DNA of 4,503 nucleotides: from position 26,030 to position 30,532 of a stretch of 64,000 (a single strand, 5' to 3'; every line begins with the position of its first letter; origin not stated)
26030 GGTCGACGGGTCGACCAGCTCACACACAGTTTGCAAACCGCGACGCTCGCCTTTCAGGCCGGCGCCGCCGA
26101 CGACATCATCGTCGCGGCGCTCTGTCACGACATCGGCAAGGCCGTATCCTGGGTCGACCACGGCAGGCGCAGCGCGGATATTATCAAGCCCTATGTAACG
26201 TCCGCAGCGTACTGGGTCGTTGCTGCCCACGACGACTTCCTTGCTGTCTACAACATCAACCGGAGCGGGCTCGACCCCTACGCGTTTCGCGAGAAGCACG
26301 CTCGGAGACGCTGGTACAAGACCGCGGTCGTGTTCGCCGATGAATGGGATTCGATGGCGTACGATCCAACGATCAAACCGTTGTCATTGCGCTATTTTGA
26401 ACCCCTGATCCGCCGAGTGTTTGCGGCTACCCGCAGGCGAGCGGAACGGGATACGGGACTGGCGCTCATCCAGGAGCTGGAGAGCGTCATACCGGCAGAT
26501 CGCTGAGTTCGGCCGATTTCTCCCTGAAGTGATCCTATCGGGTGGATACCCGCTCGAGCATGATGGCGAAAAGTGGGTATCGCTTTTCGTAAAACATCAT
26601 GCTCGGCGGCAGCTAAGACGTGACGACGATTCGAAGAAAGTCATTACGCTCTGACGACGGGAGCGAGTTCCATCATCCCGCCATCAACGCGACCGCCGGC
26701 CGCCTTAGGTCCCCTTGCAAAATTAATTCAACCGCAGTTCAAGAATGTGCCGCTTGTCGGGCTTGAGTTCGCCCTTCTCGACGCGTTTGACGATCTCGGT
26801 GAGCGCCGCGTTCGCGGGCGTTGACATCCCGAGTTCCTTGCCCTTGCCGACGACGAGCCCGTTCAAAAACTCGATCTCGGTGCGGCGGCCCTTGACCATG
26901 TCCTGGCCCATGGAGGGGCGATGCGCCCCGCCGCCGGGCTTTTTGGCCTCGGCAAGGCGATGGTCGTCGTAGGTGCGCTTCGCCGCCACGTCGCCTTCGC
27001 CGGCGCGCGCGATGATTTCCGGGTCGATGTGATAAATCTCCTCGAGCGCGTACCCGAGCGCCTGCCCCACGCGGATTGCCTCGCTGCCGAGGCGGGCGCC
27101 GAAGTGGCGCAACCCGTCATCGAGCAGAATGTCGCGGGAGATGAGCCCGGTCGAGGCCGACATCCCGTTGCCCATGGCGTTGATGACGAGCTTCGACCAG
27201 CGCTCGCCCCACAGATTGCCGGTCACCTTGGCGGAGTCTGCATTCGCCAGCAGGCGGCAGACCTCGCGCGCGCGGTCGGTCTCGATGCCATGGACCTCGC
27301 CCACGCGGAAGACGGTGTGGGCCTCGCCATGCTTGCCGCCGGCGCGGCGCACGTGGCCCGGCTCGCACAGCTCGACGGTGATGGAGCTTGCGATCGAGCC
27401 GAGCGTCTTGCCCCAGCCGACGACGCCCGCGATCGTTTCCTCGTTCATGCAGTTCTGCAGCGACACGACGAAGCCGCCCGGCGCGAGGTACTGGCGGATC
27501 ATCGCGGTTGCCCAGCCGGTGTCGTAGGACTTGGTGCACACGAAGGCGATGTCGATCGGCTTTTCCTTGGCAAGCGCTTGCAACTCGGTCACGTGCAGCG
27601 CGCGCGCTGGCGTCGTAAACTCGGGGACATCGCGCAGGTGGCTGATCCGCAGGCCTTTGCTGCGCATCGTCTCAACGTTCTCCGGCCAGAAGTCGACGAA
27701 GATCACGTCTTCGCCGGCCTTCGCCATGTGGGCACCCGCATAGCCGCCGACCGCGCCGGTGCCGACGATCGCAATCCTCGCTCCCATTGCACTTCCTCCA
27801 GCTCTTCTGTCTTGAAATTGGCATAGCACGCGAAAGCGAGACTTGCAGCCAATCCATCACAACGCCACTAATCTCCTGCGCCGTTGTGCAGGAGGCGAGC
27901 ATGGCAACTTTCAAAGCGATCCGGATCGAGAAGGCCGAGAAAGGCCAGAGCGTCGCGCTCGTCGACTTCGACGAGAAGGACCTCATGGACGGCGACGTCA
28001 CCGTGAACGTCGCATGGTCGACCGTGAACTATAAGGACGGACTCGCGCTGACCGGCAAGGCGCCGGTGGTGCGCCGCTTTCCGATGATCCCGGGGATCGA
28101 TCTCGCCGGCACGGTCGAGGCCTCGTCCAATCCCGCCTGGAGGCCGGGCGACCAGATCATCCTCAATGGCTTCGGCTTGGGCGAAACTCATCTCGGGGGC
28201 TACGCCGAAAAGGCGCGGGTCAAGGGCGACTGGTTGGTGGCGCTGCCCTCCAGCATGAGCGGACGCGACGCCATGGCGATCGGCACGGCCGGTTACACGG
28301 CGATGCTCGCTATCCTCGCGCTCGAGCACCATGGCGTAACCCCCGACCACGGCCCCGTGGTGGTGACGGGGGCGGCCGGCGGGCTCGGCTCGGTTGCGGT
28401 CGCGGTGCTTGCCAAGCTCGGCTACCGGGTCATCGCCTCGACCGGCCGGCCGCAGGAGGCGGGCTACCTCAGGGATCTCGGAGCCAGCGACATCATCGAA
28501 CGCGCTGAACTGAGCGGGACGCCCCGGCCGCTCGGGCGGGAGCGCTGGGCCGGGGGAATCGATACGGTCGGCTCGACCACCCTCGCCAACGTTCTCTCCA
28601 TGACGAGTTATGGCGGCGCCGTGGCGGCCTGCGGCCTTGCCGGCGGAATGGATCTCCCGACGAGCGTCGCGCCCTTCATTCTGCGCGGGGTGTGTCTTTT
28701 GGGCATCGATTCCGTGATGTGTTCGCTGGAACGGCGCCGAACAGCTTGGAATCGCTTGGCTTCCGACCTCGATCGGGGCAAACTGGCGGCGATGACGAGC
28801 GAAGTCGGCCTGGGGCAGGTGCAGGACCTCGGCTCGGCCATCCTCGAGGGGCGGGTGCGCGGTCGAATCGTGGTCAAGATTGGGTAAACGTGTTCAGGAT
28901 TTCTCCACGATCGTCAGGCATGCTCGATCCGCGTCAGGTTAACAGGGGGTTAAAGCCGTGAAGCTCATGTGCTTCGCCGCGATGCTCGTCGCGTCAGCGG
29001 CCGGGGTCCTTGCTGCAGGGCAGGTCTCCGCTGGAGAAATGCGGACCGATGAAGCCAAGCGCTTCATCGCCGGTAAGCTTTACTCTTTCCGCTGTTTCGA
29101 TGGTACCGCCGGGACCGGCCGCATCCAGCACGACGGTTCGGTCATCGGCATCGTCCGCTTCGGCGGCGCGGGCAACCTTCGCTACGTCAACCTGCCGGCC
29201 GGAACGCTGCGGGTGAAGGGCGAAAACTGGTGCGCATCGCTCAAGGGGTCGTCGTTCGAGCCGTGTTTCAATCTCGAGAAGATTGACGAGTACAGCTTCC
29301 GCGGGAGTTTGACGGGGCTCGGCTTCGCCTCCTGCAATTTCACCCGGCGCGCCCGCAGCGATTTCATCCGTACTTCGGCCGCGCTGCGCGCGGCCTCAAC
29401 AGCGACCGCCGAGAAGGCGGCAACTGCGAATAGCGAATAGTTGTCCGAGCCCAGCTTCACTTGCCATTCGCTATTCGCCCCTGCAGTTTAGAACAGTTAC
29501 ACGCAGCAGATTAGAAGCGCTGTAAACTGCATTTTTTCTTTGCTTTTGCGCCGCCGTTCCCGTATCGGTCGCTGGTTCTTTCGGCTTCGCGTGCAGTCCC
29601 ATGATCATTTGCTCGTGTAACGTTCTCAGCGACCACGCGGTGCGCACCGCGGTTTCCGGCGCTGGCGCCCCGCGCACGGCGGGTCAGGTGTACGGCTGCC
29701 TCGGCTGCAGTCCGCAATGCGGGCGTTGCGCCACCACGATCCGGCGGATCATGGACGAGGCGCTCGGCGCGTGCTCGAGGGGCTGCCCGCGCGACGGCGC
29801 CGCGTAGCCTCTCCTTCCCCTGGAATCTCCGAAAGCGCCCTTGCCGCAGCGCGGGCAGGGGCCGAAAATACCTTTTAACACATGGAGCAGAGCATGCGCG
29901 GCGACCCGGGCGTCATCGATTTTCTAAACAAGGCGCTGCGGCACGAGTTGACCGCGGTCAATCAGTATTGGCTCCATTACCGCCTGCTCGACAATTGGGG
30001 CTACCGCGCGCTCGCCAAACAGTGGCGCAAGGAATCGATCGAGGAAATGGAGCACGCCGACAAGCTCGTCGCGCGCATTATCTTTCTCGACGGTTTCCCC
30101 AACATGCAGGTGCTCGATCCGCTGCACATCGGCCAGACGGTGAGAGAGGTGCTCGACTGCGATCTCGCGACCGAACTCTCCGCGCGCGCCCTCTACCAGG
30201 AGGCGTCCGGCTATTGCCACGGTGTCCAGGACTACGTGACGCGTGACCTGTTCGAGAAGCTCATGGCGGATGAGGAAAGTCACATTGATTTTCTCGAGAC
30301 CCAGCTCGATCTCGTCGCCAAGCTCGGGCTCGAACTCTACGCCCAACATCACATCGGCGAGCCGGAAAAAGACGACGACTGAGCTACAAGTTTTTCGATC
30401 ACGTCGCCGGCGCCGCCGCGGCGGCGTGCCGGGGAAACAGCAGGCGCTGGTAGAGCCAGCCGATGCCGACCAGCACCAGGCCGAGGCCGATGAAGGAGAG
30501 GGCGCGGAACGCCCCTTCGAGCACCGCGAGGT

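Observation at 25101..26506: PhyH + HD-domain gene pair resembling the PhnY/PhnZ (TmpA/TmpB) hydroxylate-then-cleave oxygenase couple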

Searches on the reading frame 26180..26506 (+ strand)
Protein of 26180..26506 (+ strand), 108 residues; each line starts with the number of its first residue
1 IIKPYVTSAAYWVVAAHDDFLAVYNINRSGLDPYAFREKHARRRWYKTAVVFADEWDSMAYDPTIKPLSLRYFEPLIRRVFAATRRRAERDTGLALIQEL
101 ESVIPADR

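Call 67: search_solved_structures(query=window:26180-26506:+, max_evalue=10, show_alignments=3)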
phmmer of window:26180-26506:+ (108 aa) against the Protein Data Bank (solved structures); distinct sequences matched with E-value up to 10: 3.
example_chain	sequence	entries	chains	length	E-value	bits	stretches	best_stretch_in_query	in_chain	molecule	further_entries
2xs6_A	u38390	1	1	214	0.77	13.1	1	25-93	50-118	PHOSPHATIDYLINOSITOL 3-KINASE REGULATORY SUBUNIT BETA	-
6i3u_A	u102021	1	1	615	1.4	12.2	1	47-98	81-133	Phosphatidylinositol 3-kinase catalytic subunit type 3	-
6ykg_AAA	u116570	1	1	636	1.5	12.1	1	47-98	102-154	Phosphatidylinositol 3-kinase catalytic subunit type 3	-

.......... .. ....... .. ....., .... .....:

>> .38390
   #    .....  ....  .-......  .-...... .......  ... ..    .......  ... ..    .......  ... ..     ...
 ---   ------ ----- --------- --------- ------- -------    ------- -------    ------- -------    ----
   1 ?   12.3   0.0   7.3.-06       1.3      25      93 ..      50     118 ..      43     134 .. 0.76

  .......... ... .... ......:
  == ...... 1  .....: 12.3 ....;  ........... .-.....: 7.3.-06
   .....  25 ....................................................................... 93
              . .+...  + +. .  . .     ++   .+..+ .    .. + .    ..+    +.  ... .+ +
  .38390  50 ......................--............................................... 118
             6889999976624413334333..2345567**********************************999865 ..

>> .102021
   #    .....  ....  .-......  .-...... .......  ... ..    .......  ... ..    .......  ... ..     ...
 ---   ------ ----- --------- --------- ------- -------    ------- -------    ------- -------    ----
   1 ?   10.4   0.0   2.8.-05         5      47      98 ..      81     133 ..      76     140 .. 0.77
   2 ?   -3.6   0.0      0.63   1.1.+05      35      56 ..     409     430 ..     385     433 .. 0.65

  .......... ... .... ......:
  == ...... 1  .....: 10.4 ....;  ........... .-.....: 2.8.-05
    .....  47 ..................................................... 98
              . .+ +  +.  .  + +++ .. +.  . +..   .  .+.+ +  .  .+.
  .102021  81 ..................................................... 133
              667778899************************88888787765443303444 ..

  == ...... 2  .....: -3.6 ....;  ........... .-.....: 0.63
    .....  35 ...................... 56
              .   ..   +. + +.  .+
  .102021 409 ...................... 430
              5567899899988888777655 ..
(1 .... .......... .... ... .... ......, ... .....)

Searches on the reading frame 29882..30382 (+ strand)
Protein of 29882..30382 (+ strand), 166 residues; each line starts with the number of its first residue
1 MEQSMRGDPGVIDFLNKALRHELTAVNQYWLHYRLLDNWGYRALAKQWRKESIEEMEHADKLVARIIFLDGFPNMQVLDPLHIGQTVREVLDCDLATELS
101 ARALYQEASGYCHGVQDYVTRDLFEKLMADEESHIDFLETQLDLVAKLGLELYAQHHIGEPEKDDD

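Call 59: search_protein_families(library=pfam, proteins=[window:29882-30382:+], max_evalue=0.0001)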
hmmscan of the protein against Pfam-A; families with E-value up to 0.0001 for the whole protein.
window:29882-30382:+ (166 aa): 2 families
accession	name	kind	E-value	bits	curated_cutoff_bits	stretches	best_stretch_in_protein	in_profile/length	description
PF00210.30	Ferritin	-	3.2e-34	118.3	24.5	1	13-146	2-140/142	Ferritin-like domain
PF02915.23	Rubrerythrin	-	1.5e-05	25.8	22.8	0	13-63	1-50/137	Rubrerythrin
